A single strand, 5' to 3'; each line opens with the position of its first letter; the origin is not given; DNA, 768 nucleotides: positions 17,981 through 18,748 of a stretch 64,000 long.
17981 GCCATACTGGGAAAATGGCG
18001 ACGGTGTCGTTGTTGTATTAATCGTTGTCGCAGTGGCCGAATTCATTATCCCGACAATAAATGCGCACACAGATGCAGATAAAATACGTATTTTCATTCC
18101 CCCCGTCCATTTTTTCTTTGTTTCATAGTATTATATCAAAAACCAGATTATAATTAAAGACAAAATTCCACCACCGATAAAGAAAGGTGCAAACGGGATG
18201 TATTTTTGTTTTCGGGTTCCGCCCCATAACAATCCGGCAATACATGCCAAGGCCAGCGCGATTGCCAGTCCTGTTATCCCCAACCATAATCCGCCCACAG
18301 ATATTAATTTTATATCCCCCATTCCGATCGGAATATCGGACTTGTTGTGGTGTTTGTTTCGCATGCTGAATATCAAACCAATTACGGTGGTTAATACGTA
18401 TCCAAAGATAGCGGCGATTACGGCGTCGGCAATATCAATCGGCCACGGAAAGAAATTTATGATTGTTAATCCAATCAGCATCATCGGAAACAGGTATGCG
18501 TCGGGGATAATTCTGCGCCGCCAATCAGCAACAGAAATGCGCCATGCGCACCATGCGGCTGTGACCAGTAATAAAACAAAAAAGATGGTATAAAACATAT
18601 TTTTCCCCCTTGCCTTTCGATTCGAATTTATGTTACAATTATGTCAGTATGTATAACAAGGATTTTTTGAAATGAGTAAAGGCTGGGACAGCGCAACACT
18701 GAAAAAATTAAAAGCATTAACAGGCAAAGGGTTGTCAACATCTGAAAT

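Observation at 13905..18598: Operon led by a stand-alone Tad-type prepilin peptidase followed only by four secreted proteins, divergent from gcrA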

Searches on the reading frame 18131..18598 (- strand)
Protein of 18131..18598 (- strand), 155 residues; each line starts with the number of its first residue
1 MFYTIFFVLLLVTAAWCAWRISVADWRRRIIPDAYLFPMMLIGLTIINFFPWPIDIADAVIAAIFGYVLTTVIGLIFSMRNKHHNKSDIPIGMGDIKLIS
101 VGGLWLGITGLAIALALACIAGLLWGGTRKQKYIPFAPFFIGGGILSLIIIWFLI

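Call 3: search_protein_families(library=pfam, proteins=[window:18131-18598:-], max_evalue=0.1)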
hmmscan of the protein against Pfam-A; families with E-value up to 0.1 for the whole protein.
window:18131-18598:- (155 aa): 1 family
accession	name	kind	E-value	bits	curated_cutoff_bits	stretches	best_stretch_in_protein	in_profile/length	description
PF01478.23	Peptidase_A24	-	2.3e-15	57.3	26.5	1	15-126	4-103/104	Type IV leader peptidase family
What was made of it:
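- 18131..18598 (-): A24 (GxGD) aspartyl prepilin-type peptidase, 155 aa. It is a single domain with about five hydrophobic segments; the catalytic residues are D33 (RRIIPD) and D95 (GMGDIKL). Pfam PF01478 at 2.3e-15 (call 3).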

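Call 4: search_protein_families(library=ncbifam, proteins=[window:18131-18598:-], max_evalue=0.1)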
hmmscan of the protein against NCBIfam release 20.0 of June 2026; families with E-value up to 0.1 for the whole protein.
window:18131-18598:- (155 aa): 1 family
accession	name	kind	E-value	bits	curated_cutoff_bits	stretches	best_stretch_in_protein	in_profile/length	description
NF053826.1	PrePilPeptEppA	equivalog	0.089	12.1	450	1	21-74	16-65/334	prepilin peptidase EppA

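Call 15: search_solved_structures(query=window:18131-18598:-, max_evalue=1, show_alignments=2)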
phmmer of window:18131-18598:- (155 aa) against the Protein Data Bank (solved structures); distinct sequences matched with E-value up to 1: 1.
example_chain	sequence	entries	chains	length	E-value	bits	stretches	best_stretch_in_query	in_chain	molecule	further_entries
4ege_A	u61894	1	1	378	0.27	14.1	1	54-105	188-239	Dipeptidase PepE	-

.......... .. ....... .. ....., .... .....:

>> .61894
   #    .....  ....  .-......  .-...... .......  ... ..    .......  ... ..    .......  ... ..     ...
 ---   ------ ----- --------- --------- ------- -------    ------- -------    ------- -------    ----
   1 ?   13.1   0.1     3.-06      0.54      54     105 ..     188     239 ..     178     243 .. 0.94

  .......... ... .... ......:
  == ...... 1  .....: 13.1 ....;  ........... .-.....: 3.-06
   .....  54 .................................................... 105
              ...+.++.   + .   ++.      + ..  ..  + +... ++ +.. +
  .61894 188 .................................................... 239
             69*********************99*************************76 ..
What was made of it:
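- Closest known: GxGD intramembrane aspartyl proteases. Different: No sequence or structure comparison with these enzymes could be made (no PDB hit by sequence, call 15).
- Tried and rejected: Peptidase against PDB sequences: no real hit (call 15).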

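Call 18: find_homologous_proteins(query=window:18131-18598:-, max_evalue=0.001)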
Query window:18131-18598:- (155 aa): 621 proteins with E <= 0.001 among 934 candidates; the best 120 are listed.
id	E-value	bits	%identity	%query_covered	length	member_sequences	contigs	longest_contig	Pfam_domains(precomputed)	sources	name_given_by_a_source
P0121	3.5e-94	331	98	100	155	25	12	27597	PF01478.24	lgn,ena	-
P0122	8.1e-63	229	68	99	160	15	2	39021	PF01478.24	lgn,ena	-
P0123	2.8e-62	227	67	99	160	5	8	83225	PF01478.24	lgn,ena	-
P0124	2.8e-62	227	68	100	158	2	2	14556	PF01478.24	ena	-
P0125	2.9e-62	227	67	100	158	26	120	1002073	PF01478.24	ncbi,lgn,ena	-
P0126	4.1e-62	227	68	100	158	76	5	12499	PF01478.24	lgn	-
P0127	9.6e-62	226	67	100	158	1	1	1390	PF01478.24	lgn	-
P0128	2.6e-61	224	67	100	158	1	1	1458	PF01478.24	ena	-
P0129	2.6e-61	224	67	100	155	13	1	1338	PF01478.24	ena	-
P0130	4.8e-61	223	65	99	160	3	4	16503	PF01478.24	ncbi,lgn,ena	-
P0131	5.4e-61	223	68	99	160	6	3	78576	PF01478.24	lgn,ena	-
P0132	7.1e-61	223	65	99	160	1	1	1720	PF01478.24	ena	-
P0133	2.1e-60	221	67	100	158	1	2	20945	PF01478.24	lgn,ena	-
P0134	4.4e-60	220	66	100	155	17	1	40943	PF01478.24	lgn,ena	-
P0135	1.2e-59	219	63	98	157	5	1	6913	PF01478.24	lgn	-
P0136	1.8e-59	218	66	100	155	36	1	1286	PF01478.24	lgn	-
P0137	2.7e-59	218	67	99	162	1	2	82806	PF01478.24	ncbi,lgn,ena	-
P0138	3.5e-58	214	66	99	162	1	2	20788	PF01478.24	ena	-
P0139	5.1e-58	213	66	100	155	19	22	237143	PF01478.24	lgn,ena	-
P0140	6.5e-58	213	66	99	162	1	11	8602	PF01478.24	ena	-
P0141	1.0e-57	212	65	100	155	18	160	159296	PF01478.24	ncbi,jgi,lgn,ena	-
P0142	1.5e-57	212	66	99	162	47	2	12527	PF01478.24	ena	-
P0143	1.7e-57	212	66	99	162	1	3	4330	PF01478.24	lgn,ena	-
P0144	1.8e-57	212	66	99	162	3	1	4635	PF01478.24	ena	-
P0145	2.6e-57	211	62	100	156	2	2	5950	PF01478.24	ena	-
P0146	2.7e-57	211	65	100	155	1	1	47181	PF01478.24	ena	-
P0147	7.6e-57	210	62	100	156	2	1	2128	PF01478.24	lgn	-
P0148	7.6e-57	210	66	92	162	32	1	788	PF01478.24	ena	-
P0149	1.3e-56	209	61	100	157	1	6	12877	PF01478.24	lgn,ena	-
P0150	2.3e-56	208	63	99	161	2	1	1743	PF01478.24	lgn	-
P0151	2.9e-56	208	65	99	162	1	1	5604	PF01478.24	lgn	-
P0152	4.4e-56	207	62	99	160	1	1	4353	PF01478.24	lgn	-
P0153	8.0e-56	206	65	100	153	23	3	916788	PF01478.24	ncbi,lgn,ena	-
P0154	9.1e-56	206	64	100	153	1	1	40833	PF01478.24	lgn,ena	-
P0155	9.4e-56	206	66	100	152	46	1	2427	PF01478.24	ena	-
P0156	1.8e-55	205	64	100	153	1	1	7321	PF01478.24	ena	-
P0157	1.0e-54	203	63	100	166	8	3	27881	PF01478.24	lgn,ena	-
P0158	1.4e-54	202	63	100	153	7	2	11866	PF01478.24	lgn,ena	-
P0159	2.0e-54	202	61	100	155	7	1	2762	PF01478.24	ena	-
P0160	2.4e-54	201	62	90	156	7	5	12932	PF01478.24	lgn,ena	-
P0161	2.5e-54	201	65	100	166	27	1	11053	PF01478.24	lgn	-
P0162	2.9e-54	201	61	99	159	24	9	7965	PF01478.24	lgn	-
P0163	3.7e-54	201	60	100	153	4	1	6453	PF01478.24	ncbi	ncbi:MAG: prepilin peptidase [Alphaproteobacteria bacterium]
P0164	5.7e-54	200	63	100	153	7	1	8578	PF01478.24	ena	-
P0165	5.9e-54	200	61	100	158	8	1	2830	PF01478.24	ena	-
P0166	7.0e-54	200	59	100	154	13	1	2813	PF01478.24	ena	-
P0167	7.8e-54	200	60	100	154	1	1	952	PF01478.24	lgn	-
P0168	8.4e-54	200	59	100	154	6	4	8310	PF01478.24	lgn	-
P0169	1.1e-53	199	64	93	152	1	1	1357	PF01478.24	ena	-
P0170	1.4e-53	199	60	100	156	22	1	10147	PF01478.24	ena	-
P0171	1.4e-53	199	59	100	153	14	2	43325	PF01478.24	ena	-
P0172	1.5e-53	199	59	99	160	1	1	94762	PF01478.24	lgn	-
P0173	1.5e-53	199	61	99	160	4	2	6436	PF01478.24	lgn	-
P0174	2.0e-53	198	61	100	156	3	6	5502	PF01478.24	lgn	-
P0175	2.3e-53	198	58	100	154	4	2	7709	PF01478.24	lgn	-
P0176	2.5e-53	198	60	100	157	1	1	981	PF01478.24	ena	-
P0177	2.7e-53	198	63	100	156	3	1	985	PF01478.24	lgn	-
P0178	3.6e-53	198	59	100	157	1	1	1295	PF01478.24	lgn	-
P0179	4.6e-53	197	59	100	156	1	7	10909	PF01478.24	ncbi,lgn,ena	-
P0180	5.3e-53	197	57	100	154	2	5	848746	PF01478.24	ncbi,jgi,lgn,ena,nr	ncbi:MAG TPA: A24 family peptidase [Alphaproteobacteria bacterium]|nr:A24 family peptidase [Alphapro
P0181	7.0e-53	197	62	100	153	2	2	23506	PF01478.24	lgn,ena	-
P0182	9.5e-53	196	60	100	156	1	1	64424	PF01478.24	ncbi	-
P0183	1.0e-52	196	61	100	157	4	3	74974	PF01478.24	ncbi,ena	-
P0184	1.2e-52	196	61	100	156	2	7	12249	PF01478.24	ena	-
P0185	1.2e-52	196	61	99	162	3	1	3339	PF01478.24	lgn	-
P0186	1.6e-52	196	61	100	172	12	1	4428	PF01478.24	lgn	-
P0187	2.6e-52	195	59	100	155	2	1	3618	PF01478.24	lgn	-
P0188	2.8e-52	195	59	100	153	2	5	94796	PF01478.24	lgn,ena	-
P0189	2.9e-52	195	60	100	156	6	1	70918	PF01478.24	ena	-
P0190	3.3e-52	195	64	90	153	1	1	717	PF01478.24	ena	-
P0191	3.5e-52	194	64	100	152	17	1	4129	PF01478.24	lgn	-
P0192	5.4e-52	194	61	100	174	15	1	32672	PF01478.24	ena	-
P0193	5.5e-52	194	61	100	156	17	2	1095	PF01478.24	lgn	-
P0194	5.7e-52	194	59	100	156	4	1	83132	PF01478.24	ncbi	-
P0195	6.2e-52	194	61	100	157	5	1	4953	PF01478.24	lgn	-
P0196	6.7e-52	193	59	100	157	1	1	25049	PF01478.24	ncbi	-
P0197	7.2e-52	193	61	100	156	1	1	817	PF01478.24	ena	-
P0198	1.2e-51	193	59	100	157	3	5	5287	PF01478.24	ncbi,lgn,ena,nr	ncbi:MAG: prepilin peptidase [Alphaproteobacteria bacterium]|nr:prepilin peptidase [Alphaproteobacte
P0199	1.4e-51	192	59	100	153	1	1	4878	PF01478.24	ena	-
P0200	1.6e-51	192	59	100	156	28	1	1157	PF01478.24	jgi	jgi:prepilin signal peptidase PulO-like enzyme (type II secretory pathway)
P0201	1.6e-51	192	60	100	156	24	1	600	PF01478.24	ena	-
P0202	1.6e-51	192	62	100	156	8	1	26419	PF01478.24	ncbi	-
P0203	2.4e-51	192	62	97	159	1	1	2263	PF01478.24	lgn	-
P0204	2.7e-51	192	63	100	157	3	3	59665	PF01478.24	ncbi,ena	-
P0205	2.8e-51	191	59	100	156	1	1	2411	PF01478.24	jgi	jgi:prepilin signal peptidase PulO-like enzyme (type II secretory pathway)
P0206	3.2e-51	191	59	93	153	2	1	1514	PF01478.24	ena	-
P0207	3.8e-51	191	59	100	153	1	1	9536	PF01478.24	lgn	-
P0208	4.0e-51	191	59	100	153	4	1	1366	PF01478.24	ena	-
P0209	4.1e-51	191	59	100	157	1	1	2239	PF01478.24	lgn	-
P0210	4.3e-51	191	65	87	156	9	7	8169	PF01478.24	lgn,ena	-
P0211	5.0e-51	191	59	100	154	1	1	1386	PF01478.24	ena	-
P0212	5.0e-51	191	60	90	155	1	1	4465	PF01478.24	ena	-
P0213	5.1e-51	191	63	99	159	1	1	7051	PF01478.24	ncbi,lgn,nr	ncbi:MAG: prepilin peptidase [Alphaproteobacteria bacterium]|nr:prepilin peptidase [Alphaproteobacte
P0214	5.7e-51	190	58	100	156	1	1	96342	PF01478.24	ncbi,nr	ncbi:MAG: A24 family peptidase [Muribaculaceae bacterium]|nr:A24 family peptidase [Muribaculaceae ba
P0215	5.8e-51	190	64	99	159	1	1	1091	PF01478.24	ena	-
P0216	5.9e-51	190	61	100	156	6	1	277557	PF01478.24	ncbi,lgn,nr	ncbi:MAG: A24 family peptidase [Alphaproteobacteria bacterium]|nr:A24 family peptidase [Alphaproteob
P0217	6.0e-51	190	59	100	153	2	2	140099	PF01478.24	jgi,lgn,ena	-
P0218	6.1e-51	190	59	100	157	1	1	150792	PF01478.24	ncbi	-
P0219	7.5e-51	190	62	89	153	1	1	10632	PF01478.24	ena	-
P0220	8.9e-51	190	63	100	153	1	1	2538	PF01478.24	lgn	-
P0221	9.8e-51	190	65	89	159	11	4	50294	PF01478.24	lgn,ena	-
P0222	1.1e-50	190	60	93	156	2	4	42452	PF01478.24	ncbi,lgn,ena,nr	ncbi:MAG: prepilin peptidase [Alphaproteobacteria bacterium]|nr:prepilin peptidase [Alphaproteobacte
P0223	1.2e-50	189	63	100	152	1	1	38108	PF01478.24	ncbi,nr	ncbi:MAG: prepilin peptidase [Proteobacteria bacterium]|nr:prepilin peptidase [Candidatus Enterousia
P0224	1.2e-50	189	60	89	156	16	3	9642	PF01478.24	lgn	-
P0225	1.3e-50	189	60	100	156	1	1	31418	PF01478.24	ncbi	-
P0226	1.5e-50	189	59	100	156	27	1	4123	PF01478.24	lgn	-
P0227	1.5e-50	189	60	100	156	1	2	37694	PF01478.24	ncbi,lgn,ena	-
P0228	1.6e-50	189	63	100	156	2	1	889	PF01478.24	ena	-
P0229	1.6e-50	189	57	100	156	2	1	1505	PF01478.24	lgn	-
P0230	1.6e-50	189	56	92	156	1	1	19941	PF01478.24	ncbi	-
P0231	1.6e-50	189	60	100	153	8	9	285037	PF01478.24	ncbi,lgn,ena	-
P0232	1.7e-50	189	57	100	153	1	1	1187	PF01478.24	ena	-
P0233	1.8e-50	189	59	85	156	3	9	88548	PF01478.24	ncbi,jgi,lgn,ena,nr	ncbi:MAG: A24 family peptidase [Alphaproteobacteria bacterium]|jgi:leader peptidase (prepilin peptid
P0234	2.3e-50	189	59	100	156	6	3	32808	PF01478.24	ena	-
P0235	2.7e-50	188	57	96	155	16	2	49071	PF01478.24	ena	-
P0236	2.8e-50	188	63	100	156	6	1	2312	PF01478.24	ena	-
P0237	3.0e-50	188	60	100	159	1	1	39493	PF01478.24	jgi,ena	-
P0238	3.1e-50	188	61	100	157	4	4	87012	PF01478.24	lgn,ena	-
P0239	3.2e-50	188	59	86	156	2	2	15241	PF01478.24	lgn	-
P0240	3.2e-50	188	59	100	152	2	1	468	PF01478.24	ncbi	-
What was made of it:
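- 18131..18598 (-): Enterousia, one of Muribaculaceae (call 18).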

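Call 19: find_encoding_contigs(protein=P0180, flank=10000, max_places=2)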
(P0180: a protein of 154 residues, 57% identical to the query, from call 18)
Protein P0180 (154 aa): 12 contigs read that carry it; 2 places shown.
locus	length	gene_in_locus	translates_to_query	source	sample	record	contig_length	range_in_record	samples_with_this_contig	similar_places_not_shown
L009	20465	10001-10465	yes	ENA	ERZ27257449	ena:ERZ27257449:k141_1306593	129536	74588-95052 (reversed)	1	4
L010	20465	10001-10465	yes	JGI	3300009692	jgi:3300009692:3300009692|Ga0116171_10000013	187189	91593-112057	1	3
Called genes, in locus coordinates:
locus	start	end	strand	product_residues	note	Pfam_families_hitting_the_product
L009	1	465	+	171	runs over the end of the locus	PF00380:Ribosomal_S9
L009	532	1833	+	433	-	PF05697:Trigger_N, PF00254:FKBP_C, PF05698:Trigger_C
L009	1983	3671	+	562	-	PF00575:S1 (weak), PF00575:S1, PF00575:S1, PF23459:S1_RRP5 (weak), PF00575:S1, PF23459:S1_RRP5 (weak), PF00575:S1, PF23459:S1_RRP5, +3 more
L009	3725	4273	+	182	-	PF13238:AAA_18 (faint), PF13671:AAA_33, PF00406:ADK, PF13207:AAA_17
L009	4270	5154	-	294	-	PF01544:CorA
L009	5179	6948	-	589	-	PF00664:ABC_membrane, PF00005:ABC_tran, PF02463:SMC_N (weak)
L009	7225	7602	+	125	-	PF01648:ACPS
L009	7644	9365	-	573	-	-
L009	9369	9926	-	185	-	PF07750:GcrA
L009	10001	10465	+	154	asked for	PF01478:Peptidase_A24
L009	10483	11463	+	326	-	-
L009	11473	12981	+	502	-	-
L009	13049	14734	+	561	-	-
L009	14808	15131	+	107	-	-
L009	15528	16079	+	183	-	PF00561:Abhydrolase_1 (faint), PF03959:FSH1 (faint), PF06821:Ser_hydrolase, PF12697:Abhydrolase_6 (faint), PF10230:LIDHydrolase (faint)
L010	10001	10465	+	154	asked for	PF01478:Peptidase_A24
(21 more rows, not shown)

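Call 67: find_related_loci(query=A5, collection=metagenome_contigs, flank=10000)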
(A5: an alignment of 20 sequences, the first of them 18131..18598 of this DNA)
Query A5 (155 aa) in metagenome_contigs; peptide patterns used: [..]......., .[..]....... (x = any residue, [..] = any of these).
364 stretches matched a pattern; 163 encode a relative of the query (tblastn E <= 1e-3); the best 80 are kept; 80 distinct loci.
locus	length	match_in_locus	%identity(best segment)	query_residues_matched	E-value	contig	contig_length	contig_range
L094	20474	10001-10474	68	1-155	5e-67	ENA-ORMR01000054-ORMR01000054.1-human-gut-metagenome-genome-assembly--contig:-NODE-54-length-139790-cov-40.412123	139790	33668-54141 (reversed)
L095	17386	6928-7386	63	1-155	4e-60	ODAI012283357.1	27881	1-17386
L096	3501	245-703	62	1-155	1e-59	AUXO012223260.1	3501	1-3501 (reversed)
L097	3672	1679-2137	62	1-155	1e-59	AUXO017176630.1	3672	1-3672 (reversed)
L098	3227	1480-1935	62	3-155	4e-58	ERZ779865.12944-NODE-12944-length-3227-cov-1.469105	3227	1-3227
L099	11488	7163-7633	61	1-155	2e-57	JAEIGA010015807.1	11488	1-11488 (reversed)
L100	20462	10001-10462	57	1-155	3e-57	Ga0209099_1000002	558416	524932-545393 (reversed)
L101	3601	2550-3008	61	1-155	3e-56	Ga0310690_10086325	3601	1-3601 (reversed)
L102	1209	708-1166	60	1-155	2e-59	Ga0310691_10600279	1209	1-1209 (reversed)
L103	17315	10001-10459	65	1-155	2e-55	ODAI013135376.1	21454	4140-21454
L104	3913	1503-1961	58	1-155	2e-54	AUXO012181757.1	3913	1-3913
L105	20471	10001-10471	58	1-155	3e-54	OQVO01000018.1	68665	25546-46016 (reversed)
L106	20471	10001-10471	58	1-155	3e-54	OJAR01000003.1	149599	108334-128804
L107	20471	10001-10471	58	1-155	2e-54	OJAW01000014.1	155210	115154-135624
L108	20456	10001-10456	59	1-155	4e-55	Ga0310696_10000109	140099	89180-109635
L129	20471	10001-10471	58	1-155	3e-51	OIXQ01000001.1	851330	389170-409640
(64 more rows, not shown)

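Call 69: search_dna_similar(query=window:18131-18598:-, collection=plasmids, mode=protein, max_evalue=0.001, max_rows=15)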
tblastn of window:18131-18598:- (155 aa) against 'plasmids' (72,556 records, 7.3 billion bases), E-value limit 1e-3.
No match.
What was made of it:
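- Tried and rejected: Peptidase by tblastn against 72,556 plasmids: no hit (call 69).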

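Call 72: search_protein_families(library=phrogs, proteins=[window:18131-18598:-], max_evalue=0.01)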
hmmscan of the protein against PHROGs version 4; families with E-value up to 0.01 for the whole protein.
window:18131-18598:- (155 aa): 0 families

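Call 75: search_protein_families(library=pfam, proteins=[L129:13372-14532:+], max_evalue=0.001)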
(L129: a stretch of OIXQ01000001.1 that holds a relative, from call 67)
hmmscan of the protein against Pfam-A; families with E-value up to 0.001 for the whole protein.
L129:13372-14532:+ (386 aa): 1 family
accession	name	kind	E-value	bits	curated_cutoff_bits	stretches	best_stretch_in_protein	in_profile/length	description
PF05838.17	Glyco_hydro_108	-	1.3e-12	48.4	21.2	1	227-301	3-85/85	Glycosyl hydrolase 108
